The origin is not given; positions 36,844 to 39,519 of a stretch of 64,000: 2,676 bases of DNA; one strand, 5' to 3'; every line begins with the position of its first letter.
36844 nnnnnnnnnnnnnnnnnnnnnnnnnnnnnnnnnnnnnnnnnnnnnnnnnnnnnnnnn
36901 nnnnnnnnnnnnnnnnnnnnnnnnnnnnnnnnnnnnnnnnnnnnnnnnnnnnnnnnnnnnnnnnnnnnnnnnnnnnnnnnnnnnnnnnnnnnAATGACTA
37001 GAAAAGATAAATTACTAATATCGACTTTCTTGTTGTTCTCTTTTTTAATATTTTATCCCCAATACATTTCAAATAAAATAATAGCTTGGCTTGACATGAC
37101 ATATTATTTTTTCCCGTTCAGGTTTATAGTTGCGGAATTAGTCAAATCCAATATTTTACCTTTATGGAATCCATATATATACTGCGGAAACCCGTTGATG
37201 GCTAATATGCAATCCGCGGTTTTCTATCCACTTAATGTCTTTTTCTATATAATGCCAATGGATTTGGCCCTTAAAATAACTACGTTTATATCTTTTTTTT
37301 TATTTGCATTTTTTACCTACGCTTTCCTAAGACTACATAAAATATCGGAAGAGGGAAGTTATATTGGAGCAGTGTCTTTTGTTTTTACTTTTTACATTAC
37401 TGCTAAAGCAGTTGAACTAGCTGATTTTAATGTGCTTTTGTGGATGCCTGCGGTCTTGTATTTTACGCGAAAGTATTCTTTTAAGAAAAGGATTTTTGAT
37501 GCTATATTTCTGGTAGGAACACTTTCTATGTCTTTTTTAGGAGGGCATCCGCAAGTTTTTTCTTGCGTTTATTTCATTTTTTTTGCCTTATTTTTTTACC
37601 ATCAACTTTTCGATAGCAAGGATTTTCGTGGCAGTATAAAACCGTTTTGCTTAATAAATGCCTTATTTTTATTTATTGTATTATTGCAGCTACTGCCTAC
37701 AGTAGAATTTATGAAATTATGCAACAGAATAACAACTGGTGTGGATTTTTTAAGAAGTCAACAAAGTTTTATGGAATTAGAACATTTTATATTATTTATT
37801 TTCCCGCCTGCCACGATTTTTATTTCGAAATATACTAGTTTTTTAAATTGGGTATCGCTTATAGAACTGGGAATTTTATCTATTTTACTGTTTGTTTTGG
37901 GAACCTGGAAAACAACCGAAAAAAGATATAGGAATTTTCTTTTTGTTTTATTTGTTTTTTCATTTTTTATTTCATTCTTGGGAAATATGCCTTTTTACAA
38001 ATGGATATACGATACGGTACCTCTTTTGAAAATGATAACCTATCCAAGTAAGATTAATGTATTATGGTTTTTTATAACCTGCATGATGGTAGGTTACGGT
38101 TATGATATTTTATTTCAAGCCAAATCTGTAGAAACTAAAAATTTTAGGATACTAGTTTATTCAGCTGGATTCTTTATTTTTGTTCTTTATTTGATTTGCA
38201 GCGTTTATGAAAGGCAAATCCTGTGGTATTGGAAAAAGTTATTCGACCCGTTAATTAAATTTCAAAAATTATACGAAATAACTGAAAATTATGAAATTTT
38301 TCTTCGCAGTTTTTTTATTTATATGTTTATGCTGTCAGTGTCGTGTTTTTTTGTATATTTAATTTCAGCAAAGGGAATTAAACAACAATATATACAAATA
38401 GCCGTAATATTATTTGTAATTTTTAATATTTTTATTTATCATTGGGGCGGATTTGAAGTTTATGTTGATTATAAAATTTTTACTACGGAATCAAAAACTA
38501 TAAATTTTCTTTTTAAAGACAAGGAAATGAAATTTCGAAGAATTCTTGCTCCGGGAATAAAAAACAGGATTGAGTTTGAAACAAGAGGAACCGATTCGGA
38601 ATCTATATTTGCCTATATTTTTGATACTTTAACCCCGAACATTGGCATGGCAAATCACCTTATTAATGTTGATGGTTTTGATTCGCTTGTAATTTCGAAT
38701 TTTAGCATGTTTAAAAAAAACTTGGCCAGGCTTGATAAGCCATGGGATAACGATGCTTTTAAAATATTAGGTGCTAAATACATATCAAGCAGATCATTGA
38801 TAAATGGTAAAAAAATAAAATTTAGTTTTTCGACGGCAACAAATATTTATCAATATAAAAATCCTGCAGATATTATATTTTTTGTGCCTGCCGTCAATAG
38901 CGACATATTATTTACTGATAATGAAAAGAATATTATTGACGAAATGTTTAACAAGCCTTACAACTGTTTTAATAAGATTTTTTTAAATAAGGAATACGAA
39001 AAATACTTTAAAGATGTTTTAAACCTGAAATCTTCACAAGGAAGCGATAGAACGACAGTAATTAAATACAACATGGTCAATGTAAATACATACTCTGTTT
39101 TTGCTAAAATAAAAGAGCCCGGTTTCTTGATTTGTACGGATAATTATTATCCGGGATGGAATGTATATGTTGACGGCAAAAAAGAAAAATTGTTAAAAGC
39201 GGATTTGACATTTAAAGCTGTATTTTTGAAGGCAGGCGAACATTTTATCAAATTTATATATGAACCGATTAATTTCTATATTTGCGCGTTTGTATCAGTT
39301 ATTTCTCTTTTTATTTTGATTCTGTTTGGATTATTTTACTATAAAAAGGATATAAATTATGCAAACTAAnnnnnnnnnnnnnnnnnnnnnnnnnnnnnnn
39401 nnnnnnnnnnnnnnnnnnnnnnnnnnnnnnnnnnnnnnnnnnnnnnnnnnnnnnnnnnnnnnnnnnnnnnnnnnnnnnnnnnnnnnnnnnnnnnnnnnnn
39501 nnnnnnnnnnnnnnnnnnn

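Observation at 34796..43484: Polyamine biosynthesis genes translationally coupled to a trio of GT-C-like membrane proteins (YfhO plus two DUF2723-TPR proteins)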

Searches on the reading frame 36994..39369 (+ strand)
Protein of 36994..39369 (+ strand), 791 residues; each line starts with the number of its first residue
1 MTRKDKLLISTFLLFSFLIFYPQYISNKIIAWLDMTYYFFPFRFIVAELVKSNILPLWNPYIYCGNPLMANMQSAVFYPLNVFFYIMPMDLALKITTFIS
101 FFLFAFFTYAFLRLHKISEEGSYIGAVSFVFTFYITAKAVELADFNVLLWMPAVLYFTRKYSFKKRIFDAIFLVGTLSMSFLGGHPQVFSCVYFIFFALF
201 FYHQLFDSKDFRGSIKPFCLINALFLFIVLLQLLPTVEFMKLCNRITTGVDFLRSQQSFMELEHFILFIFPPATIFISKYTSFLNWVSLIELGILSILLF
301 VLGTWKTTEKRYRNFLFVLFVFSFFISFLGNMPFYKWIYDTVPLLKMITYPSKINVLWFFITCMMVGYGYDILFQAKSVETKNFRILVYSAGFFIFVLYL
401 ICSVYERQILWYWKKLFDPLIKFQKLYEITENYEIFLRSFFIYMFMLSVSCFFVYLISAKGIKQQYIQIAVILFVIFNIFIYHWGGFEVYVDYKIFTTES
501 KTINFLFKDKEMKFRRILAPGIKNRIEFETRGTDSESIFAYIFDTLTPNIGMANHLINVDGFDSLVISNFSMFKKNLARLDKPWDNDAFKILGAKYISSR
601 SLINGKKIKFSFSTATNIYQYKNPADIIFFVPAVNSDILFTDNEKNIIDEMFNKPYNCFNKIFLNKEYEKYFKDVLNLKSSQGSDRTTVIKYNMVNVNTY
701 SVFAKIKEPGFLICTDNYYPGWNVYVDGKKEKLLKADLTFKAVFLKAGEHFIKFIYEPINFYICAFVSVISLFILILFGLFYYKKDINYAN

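Call 4: search_protein_families(library=pfam, proteins=[window:36994-39369:+], max_evalue=0.01)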
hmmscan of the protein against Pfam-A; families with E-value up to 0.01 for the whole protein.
window:36994-39369:+ (791 aa): 1 family
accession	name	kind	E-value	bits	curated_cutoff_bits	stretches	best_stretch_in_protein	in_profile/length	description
PF09586.16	YfhO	-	5.6e-08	32.1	28.5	1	690-768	759-835/835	Bacterial membrane protein YfhO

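Call 6: search_protein_families(library=ncbifam, proteins=[window:36994-39369:+], max_evalue=0.001)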
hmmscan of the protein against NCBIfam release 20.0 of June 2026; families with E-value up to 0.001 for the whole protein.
window:36994-39369:+ (791 aa): 0 families

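Call 25: find_homologous_proteins(query=window:36994-39369:+)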
Query window:36994-39369:+ (791 aa): 538 proteins with E <= 0.001 among 8000 candidates; the best 120 are listed.
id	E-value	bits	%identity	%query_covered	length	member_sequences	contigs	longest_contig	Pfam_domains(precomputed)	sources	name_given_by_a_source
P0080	0.0e+0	1759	100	100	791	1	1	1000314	PF09586.17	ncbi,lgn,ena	-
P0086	0.0e+0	1083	61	100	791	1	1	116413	PF09586.17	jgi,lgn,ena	-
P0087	1.6e-222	760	47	99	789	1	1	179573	PF09586.17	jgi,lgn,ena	-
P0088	1.3e-185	638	40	98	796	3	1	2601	PF09586.17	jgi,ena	-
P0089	2.0e-185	637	40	98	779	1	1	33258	PF09586.17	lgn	-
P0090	4.2e-183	629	41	100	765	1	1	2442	-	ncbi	-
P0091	3.6e-180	620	39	99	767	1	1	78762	PF09586.17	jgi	jgi:hypothetical protein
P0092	4.0e-176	606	39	97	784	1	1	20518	PF09586.17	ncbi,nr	ncbi:MAG: YfhO family protein [Spirochaetia bacterium]|nr:YfhO family protein [Spirochaetia bacteriu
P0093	1.2e-173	598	38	98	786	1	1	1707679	PF09586.17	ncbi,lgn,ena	-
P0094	4.4e-173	596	40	98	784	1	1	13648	PF09586.17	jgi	jgi:hypothetical protein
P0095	1.6e-172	594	39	99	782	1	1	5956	PF09586.17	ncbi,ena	-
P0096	7.3e-169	582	37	98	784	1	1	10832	PF09586.17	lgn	-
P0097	1.5e-160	555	37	95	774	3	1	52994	PF09586.17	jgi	jgi:hypothetical protein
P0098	2.2e-158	548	34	98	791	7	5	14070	PF09586.17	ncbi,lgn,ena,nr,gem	ncbi:MAG TPA: YfhO family protein [Candidatus Goldiibacteriota bacterium]|nr:YfhO family protein [Ca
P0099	3.1e-158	547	38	99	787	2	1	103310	PF09586.17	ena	-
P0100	6.8e-155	536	38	96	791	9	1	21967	PF09586.17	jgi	-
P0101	4.2e-154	533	40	93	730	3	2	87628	PF09586.17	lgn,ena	-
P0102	4.8e-152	527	34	95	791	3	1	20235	PF09586.17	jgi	jgi:hypothetical protein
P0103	7.7e-146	506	37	97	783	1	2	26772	PF09586.17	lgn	-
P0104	1.1e-145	506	38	95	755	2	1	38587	PF09586.17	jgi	-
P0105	2.0e-144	501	37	99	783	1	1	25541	PF09586.17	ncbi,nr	ncbi:MAG: hypothetical protein N3E50_04725 [Candidatus Goldbacteria bacterium]|nr:hypothetical prote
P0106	3.2e-142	494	36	97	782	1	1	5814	PF09586.17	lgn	-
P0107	4.3e-141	490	34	91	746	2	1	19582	PF09586.17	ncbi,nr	ncbi:MAG: YfhO family protein [Candidatus Goldbacteria bacterium]|nr:YfhO family protein [Candidatus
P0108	5.9e-141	490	38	98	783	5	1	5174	PF09586.17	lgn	-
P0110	3.0e-139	484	34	96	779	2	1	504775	PF09586.17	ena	-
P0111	1.4e-135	472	35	99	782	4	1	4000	PF09586.17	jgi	-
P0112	2.8e-133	465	33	97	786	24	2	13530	PF09586.17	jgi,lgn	jgi:hypothetical protein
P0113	8.5e-131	456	33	98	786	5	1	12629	PF09586.17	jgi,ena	-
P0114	9.9e-128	446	32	96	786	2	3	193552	PF09586.17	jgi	jgi:hypothetical protein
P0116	4.2e-62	229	30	45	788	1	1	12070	PF09586.17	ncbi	-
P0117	4.4e-57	213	27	98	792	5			PF09586.17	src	-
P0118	1.3e-56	211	26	96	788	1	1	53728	PF09586.17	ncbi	ncbi:MAG: YfhO family protein [Candidatus Firestonebacteria bacterium]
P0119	1.4e-52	198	26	98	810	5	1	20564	PF09586.17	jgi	-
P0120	4.9e-51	193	25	96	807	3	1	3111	PF09586.17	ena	-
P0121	1.5e-50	191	24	97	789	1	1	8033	PF09586.17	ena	-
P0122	1.7e-49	187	25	97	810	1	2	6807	PF09586.17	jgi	jgi:hypothetical protein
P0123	3.5e-49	186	28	46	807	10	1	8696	PF09586.17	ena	-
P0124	1.2e-47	181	26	48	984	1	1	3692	PF09586.17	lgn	-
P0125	8.9e-46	175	23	98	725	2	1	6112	PF09586.17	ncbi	ncbi:MAG: YfhO family protein [bacterium]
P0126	1.1e-44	172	25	96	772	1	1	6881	PF09586.17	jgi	jgi:hypothetical protein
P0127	7.6e-44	169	24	99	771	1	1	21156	PF09586.17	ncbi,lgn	-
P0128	8.0e-44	169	26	98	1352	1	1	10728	PF09586.17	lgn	-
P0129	9.1e-44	169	26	48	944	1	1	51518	PF09586.17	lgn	-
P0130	1.5e-43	168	25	99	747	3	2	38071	PF09586.17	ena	-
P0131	3.0e-43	167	26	44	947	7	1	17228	PF09586.17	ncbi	-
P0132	1.8e-42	164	27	48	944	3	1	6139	PF09586.17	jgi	jgi:hypothetical protein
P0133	3.0e-42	164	24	99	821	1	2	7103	PF09586.17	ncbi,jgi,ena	-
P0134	1.3e-41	161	25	94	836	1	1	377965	PF09586.17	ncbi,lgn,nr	ncbi:MAG: YfhO family protein [Candidatus Brocadiaceae bacterium]|nr:YfhO family protein [Candidatus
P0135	1.7e-41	161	35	17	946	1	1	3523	PF09586.17,PF24677.2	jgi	-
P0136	2.8e-41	160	23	98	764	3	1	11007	PF09586.17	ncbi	-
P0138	2.9e-40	157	30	52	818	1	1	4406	PF09586.17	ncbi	-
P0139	3.5e-40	157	24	93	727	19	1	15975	PF09586.17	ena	-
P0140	3.8e-40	157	26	96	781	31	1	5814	PF09586.17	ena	-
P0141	4.4e-40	156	29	56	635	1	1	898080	PF09586.17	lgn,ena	-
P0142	6.4e-39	153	25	94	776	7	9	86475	PF09586.17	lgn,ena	-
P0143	9.2e-39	152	29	45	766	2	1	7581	PF09586.17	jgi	jgi:hypothetical protein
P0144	1.3e-38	152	27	93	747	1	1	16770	PF09586.17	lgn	-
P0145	1.3e-38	152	25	96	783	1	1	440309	PF09586.17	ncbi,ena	-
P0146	1.6e-38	151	27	49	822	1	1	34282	PF09586.17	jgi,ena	-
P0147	1.9e-38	151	31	35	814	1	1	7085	PF09586.17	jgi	-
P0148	2.6e-38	151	27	28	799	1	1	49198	PF09586.17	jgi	-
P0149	3.1e-38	150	22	96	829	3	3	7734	PF09586.17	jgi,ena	-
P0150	3.7e-38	150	26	91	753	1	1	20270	PF09586.17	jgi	-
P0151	5.0e-38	150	24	93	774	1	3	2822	PF09586.17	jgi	jgi:hypothetical protein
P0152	5.2e-38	150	37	20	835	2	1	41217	PF09586.17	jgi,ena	-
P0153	7.2e-38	149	26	99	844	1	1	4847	PF09586.17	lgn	-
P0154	7.2e-38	149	27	46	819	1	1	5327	PF09586.17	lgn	-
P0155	8.1e-38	149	25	97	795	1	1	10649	PF09586.17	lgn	-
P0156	8.2e-38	149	22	95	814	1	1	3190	PF09586.17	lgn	-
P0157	9.8e-38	149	27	45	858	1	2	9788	PF09586.17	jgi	jgi:hypothetical protein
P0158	1.1e-37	148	23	97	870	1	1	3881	PF09586.17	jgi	jgi:hypothetical protein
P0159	3.1e-37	147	23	94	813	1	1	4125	PF09586.17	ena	-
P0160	4.5e-37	146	23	95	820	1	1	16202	PF09586.17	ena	-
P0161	4.9e-37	146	25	46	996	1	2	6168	PF09586.17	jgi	jgi:hypothetical protein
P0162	4.9e-37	146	26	52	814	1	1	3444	PF09586.17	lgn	-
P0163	5.0e-37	146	33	27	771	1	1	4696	PF09586.17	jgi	jgi:hypothetical protein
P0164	5.2e-37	146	26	93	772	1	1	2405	PF09586.17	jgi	-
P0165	3.9e-36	143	21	92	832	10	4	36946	PF09586.17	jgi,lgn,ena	-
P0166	4.0e-36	143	25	96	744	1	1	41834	PF09586.17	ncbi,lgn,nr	ncbi:YfhO family protein [Candidatus Roizmanbacteria bacterium]|nr:YfhO family protein [Candidatus R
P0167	8.8e-36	142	31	44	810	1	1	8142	PF09586.17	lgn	-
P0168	9.4e-36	142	24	93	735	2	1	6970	PF09586.17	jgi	jgi:hypothetical protein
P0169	9.6e-36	142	27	42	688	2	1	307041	PF09586.17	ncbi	-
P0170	1.8e-35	141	28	46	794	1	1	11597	PF09586.17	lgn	-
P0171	2.0e-35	141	27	39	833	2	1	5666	PF09586.17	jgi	-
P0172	2.9e-35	140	23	95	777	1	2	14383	PF09586.17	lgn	-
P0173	4.5e-35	140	23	98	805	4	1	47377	PF09586.17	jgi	-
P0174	1.1e-34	139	25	97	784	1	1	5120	PF09586.17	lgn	-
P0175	2.9e-34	137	31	29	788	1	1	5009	PF09586.17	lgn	-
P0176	3.1e-34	137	24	97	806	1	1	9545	PF09586.17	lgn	-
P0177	3.5e-34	137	25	94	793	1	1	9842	PF09586.17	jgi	-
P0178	5.4e-34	136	24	92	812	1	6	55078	PF09586.17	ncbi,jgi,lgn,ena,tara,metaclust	tara:strand:+ start:27304 stop:29742 length:2439 start_codon:yes stop_codon:yes gene_type:complete|m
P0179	8.0e-34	136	27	94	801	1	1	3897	PF09586.17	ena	-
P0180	1.3e-33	135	23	97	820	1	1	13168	PF09586.17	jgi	jgi:hypothetical protein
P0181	1.5e-33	135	26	93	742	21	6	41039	PF09586.17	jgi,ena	-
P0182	4.0e-33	133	24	97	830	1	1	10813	PF09586.17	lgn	-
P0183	4.4e-33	133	35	29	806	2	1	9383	PF09586.17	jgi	-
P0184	4.5e-33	133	22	96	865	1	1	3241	PF09586.17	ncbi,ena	-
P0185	9.4e-33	132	24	95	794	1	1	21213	PF09586.17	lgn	-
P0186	1.7e-32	131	23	93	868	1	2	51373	PF09586.17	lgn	-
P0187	1.7e-32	131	24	95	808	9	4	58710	PF09586.17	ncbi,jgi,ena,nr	ncbi:MAG: hypothetical protein A3D74_02810 [Candidatus Levybacteria bacterium RIFCSPHIGHO2_02_FULL_3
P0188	1.9e-32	131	24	46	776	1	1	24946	PF09586.17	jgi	jgi:hypothetical protein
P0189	2.2e-32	131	22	68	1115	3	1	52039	PF09586.17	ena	-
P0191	2.5e-32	131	24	48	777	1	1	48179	PF09586.17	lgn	-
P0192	4.7e-32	130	28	49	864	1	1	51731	PF09586.17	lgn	-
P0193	6.0e-32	129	26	42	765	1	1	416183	PF09586.17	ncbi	-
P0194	7.1e-32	129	24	93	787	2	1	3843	PF09586.17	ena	-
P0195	7.7e-32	129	33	20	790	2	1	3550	PF09586.17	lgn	-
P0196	1.5e-31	128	25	97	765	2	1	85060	PF09586.17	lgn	-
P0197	1.8e-31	128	24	93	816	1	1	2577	PF09586.17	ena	-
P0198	2.1e-31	128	26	90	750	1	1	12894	PF09586.17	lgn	-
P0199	2.1e-31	128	24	44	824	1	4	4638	PF09586.17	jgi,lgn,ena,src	-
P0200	2.1e-31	128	23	97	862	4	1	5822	PF09586.17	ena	-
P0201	2.3e-31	128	28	30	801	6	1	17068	PF09586.17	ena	-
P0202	2.6e-31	127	24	96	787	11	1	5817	PF09586.17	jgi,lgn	jgi:hypothetical protein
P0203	2.9e-31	127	26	93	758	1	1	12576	PF09586.17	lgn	-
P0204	3.1e-31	127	27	36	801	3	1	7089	PF09586.17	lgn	-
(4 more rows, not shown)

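Call 50: find_encoding_contigs(protein=P0093, flank=10000, max_places=2)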
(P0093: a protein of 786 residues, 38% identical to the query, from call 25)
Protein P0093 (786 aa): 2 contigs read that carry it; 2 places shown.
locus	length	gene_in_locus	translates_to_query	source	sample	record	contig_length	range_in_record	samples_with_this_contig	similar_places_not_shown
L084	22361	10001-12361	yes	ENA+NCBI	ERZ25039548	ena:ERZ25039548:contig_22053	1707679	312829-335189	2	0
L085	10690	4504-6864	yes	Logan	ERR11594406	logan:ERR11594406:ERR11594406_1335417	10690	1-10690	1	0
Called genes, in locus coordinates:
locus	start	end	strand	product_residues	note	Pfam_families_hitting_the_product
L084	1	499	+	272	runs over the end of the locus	-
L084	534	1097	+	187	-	PF00990:GGDEF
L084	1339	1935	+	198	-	PF04542:Sigma70_r2, PF04545:Sigma70_r4, PF08281:Sigma70_r4_2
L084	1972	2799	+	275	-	-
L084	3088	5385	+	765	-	PF13620:CarboxypepD_reg, PF13715:CarbopepD_reg_2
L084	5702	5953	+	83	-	-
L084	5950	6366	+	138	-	PF13470:PIN_3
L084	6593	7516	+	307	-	PF04184:ST7 (faint)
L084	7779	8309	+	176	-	PF01862:PvlArgDC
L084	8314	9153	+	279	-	PF17284:Spermine_synt_N, PF01564:Spermine_synth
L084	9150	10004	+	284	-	PF00491:Arginase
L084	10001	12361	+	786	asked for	PF09586:YfhO (weak)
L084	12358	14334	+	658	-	PF11028:TMEM260_N, PF00515:TPR_1 (faint), PF13181:TPR_8 (faint), PF13428:TPR_14 (faint), PF13414:TPR_11 (faint), PF13424:TPR_12, PF07719:TPR_2 (weak)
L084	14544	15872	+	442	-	PF03687:UPF0164 (weak), PF19572:PorV (faint), PF07719:TPR_2 (faint), PF00515:TPR_1 (weak), PF13181:TPR_8 (weak)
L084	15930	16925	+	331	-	PF00356:LacI, PF00532:Peripla_BP_1, PF13407:Peripla_BP_4, PF13377:Peripla_BP_3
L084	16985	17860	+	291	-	-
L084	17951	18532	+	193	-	PF07638:Sigma70_ECF (weak), PF04542:Sigma70_r2, PF08281:Sigma70_r4_2, PF04545:Sigma70_r4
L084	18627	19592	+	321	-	PF13860:FlgD_ig (faint)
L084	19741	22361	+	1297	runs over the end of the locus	PF01270:Glyco_hydro_8, PF03425:CBM_11 (faint), PF08547:CIA30 (weak)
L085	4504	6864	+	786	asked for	PF09586:YfhO (weak)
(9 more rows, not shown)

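Call 51: find_encoding_contigs(protein=P0118, flank=10000, max_places=2)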
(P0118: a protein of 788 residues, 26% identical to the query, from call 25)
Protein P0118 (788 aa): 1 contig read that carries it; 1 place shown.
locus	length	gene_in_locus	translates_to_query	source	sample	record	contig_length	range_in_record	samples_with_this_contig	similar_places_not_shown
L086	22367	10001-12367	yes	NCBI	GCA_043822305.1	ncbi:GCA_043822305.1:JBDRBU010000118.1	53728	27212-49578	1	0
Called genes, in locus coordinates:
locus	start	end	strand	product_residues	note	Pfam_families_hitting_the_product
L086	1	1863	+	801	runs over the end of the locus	PF12161:HsdM_N, PF02384:N6_Mtase, PF05175:MTS (weak), PF07669:Eco57I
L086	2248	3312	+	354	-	PF17761:DUF1016_N, PF06250:YhcG_C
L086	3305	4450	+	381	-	PF01420:Methylase_S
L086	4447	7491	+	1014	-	PF04313:HSDR_N, PF04851:ResIII, PF18766:SWI2_SNF2, PF22679:T1R_D3-like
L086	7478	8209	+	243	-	PF01863:YgjP-like, PF10263:SprT-like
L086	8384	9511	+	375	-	PF01264:Chorismate_synt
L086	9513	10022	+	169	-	PF13189:Cytidylate_kin2 (faint), PF13238:AAA_18, PF01202:SKI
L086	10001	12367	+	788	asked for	PF09586:YfhO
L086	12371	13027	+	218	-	PF12895:ANAPC3 (faint), PF14559:TPR_19 (faint), PF00515:TPR_1 (faint), PF07719:TPR_2 (faint), PF13176:TPR_7 (faint), PF13181:TPR_8 (faint), PF13428:TPR_14 (faint)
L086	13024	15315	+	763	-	PF09586:YfhO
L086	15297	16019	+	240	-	PF00535:Glycos_transf_2, PF10111:Glyco_tranf_2_2 (weak), PF13641:Glyco_tranf_2_3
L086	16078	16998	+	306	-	PF13623:SurA_N_2 (weak), PF13624:SurA_N_3, PF09312:SurA_N, PF22506:Cj1289-like_C (faint), PF13145:Rotamase_2, PF13616:Rotamase_3, PF00639:Rotamase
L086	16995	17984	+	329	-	PF13623:SurA_N_2, PF13624:SurA_N_3, PF09312:SurA_N, PF13145:Rotamase_2, PF13616:Rotamase_3, PF00639:Rotamase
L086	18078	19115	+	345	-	PF01118:Semialdhyde_dh, PF22698:Semialdhyde_dhC_1, PF02774:Semialdhyde_dhC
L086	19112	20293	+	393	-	PF01960:ArgJ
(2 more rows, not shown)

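Call 86: find_encoding_contigs(protein=P0114, flank=7000, max_places=1)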
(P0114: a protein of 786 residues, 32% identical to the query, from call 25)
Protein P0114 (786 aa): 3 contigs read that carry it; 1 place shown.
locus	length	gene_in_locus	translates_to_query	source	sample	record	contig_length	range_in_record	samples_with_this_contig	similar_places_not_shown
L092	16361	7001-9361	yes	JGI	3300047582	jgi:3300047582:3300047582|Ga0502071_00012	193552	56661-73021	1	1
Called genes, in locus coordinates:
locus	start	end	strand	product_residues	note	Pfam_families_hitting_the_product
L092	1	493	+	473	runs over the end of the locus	PF13185:GAF_2 (weak), PF00990:GGDEF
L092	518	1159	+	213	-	PF04542:Sigma70_r2, PF08281:Sigma70_r4_2, PF04545:Sigma70_r4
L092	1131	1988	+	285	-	-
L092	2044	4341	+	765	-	PF02018:CBM_4_9 (faint), PF13715:CarbopepD_reg_2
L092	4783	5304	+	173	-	PF01862:PvlArgDC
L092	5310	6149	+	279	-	PF17284:Spermine_synt_N, PF01564:Spermine_synth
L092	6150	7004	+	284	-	PF00491:Arginase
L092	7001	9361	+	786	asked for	PF09586:YfhO (weak)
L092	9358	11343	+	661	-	PF11028:TMEM260_N, PF00515:TPR_1 (faint), PF13424:TPR_12 (faint), PF07719:TPR_2 (faint), PF13414:TPR_11 (weak)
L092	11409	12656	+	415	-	PF13167:GTP-bdg_N, PF16360:GTP-bdg_M, PF01926:MMR_HSR1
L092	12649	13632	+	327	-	PF01408:GFO_IDH_MocA, PF22725:GFO_IDH_MocA_C3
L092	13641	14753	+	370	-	PF02684:LpxB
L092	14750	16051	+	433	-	PF04413:Glycos_transf_N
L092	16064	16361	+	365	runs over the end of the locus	PF02606:LpxK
